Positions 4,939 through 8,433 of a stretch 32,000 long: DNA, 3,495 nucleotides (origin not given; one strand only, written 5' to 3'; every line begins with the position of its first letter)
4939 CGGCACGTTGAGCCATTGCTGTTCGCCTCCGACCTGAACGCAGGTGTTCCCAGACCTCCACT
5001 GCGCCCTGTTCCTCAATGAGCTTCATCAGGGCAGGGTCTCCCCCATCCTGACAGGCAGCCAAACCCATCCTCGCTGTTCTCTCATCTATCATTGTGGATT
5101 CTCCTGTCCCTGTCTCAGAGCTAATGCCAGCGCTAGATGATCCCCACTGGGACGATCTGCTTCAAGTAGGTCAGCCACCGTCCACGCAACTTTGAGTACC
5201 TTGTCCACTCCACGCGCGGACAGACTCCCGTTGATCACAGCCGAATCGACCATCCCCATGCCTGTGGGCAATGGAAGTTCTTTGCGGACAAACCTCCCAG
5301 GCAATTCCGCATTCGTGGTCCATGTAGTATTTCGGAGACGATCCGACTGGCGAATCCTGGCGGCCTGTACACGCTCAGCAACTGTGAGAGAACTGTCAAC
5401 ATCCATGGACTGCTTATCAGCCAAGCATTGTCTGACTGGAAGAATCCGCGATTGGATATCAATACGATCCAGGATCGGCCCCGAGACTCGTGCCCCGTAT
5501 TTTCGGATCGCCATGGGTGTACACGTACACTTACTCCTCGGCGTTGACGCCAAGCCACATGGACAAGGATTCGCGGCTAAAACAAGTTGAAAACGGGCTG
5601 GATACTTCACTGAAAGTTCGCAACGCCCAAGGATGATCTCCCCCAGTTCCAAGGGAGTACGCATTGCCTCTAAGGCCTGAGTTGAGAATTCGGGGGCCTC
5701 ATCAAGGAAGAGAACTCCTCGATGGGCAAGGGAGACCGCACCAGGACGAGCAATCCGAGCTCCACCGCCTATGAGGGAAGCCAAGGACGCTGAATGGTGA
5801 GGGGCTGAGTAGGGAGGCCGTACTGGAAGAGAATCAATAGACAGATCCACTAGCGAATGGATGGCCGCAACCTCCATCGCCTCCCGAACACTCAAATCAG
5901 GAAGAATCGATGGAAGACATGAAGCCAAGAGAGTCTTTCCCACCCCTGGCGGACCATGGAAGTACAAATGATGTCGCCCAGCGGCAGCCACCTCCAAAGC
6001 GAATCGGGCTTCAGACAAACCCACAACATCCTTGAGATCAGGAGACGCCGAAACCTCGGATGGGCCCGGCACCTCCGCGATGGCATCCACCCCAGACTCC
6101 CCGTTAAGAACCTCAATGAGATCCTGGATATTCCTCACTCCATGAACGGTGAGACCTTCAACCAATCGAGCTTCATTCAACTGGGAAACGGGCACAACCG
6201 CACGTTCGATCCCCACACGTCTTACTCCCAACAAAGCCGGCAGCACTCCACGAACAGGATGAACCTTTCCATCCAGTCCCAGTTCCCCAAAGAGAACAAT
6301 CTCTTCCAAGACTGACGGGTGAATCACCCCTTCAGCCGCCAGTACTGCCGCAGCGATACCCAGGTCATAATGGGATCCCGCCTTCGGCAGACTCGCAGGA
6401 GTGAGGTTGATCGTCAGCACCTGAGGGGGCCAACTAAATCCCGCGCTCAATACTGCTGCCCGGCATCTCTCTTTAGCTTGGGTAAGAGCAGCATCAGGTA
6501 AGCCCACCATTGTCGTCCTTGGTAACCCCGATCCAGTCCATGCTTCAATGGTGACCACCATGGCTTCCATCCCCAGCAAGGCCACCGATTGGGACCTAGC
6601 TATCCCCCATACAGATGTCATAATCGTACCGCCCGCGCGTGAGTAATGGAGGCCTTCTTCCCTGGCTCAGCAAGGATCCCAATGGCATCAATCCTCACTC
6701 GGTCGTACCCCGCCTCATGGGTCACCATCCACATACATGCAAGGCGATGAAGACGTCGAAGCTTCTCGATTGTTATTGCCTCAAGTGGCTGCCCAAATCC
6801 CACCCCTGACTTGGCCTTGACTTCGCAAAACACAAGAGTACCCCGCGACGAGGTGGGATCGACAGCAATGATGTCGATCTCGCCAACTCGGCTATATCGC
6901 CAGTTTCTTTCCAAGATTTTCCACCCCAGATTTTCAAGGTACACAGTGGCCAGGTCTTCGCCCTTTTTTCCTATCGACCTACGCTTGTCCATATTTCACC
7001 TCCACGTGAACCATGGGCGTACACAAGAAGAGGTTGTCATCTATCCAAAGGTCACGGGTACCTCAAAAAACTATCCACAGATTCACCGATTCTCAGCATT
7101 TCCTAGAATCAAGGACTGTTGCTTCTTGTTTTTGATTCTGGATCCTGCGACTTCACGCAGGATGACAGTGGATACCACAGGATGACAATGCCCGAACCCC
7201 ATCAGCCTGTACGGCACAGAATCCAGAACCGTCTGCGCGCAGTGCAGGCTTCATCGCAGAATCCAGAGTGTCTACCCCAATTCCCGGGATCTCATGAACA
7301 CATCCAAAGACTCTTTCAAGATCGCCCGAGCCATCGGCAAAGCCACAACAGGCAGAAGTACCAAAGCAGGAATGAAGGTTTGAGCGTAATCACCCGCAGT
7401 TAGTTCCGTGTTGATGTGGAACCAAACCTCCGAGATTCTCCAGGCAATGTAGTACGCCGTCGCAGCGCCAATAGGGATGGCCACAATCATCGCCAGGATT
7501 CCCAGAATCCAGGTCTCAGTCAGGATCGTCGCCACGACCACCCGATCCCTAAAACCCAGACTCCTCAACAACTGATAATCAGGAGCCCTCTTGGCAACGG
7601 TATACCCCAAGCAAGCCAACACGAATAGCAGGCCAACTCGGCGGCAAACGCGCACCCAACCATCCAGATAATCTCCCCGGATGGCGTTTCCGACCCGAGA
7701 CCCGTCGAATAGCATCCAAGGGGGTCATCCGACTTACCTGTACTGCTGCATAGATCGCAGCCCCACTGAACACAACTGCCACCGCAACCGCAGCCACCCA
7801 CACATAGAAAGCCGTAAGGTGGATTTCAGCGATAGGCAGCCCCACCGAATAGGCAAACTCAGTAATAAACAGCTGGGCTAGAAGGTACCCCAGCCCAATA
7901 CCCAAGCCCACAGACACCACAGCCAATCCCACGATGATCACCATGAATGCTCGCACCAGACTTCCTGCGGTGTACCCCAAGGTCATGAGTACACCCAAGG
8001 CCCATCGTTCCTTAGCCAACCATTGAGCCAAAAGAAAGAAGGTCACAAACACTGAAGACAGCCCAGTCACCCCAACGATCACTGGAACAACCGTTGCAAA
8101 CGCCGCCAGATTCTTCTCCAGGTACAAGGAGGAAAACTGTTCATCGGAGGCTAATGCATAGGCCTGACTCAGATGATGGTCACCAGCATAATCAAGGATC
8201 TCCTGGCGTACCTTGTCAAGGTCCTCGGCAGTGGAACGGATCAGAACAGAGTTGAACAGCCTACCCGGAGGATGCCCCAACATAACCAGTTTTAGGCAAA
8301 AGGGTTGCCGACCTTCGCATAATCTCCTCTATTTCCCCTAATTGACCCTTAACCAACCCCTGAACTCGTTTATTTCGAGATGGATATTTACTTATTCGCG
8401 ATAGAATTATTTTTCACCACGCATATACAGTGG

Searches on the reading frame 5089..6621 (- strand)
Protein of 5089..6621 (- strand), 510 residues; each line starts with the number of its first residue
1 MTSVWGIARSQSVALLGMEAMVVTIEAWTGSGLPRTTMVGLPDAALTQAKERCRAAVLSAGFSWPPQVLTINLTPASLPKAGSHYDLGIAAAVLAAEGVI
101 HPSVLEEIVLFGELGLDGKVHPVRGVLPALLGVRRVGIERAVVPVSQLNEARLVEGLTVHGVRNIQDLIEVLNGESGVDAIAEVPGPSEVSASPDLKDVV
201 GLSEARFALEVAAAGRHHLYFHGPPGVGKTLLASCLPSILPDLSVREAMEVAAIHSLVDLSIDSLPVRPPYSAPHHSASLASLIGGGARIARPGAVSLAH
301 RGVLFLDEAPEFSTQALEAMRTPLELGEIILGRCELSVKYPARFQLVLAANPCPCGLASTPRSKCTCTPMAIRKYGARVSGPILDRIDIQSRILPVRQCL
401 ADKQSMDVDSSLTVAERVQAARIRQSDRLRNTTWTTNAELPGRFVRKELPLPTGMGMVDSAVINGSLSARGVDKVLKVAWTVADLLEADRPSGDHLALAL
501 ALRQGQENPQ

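Call 13: search_protein_families(library=pfam, proteins=[window:5089-6621:-], max_evalue=0.001)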
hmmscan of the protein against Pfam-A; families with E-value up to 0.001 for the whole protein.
window:5089-6621:- (510 aa): 4 families
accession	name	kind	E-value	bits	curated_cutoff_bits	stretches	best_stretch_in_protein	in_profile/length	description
PF01078.27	Mg_chelatase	-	4.9e-80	268.2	20.3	1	195-395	1-201/207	Magnesium chelatase, subunit ChlI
PF13541.12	ChlI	-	4.1e-33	114.3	27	1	25-145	1-119/121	Subunit ChlI of Mg-chelatase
PF13335.12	Mg_chelatase_C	-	1.9e-21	76.9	26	1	410-503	3-94/94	Magnesium chelatase, subunit ChlI C-terminal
PF05362.19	Lon_C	-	6.3e-06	26.3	21.1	1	69-170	96-200/205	Lon protease (S16) C-terminal proteolytic domain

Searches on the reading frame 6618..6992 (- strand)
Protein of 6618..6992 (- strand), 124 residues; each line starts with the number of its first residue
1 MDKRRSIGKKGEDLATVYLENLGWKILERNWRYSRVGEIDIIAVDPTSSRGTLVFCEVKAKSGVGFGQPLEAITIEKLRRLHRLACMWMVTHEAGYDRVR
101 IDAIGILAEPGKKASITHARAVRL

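Call 13: search_protein_families(library=pfam, proteins=[window:6618-6992:-], max_evalue=0.001)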
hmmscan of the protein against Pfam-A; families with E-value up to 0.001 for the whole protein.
window:6618-6992:- (124 aa): 1 family
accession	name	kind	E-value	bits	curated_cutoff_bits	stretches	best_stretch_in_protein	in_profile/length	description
PF02021.23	UPF0102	-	3.1e-25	88.8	23.6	1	11-106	1-80/80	Uncharacterised protein family UPF0102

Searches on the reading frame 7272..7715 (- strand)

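Call 13: search_protein_families(library=pfam, proteins=[window:7272-7715:-], max_evalue=0.001)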
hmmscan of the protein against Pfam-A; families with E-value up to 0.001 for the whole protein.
window:7272-7715:- (147 aa): 1 family
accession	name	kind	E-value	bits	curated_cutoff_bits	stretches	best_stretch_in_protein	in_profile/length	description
PF02687.27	FtsX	-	6e-10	39.6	25.5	1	27-134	10-117/120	FtsX-like permease C-terminal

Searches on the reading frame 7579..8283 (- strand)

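Call 13: search_protein_families(library=pfam, proteins=[window:7579-8283:-], max_evalue=0.001)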
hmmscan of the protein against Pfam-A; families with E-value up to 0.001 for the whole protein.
window:7579-8283:- (234 aa): 1 family
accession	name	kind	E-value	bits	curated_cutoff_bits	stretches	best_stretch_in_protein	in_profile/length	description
PF02687.27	FtsX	-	3.1e-09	37.3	25.5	1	68-188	2-120/120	FtsX-like permease C-terminal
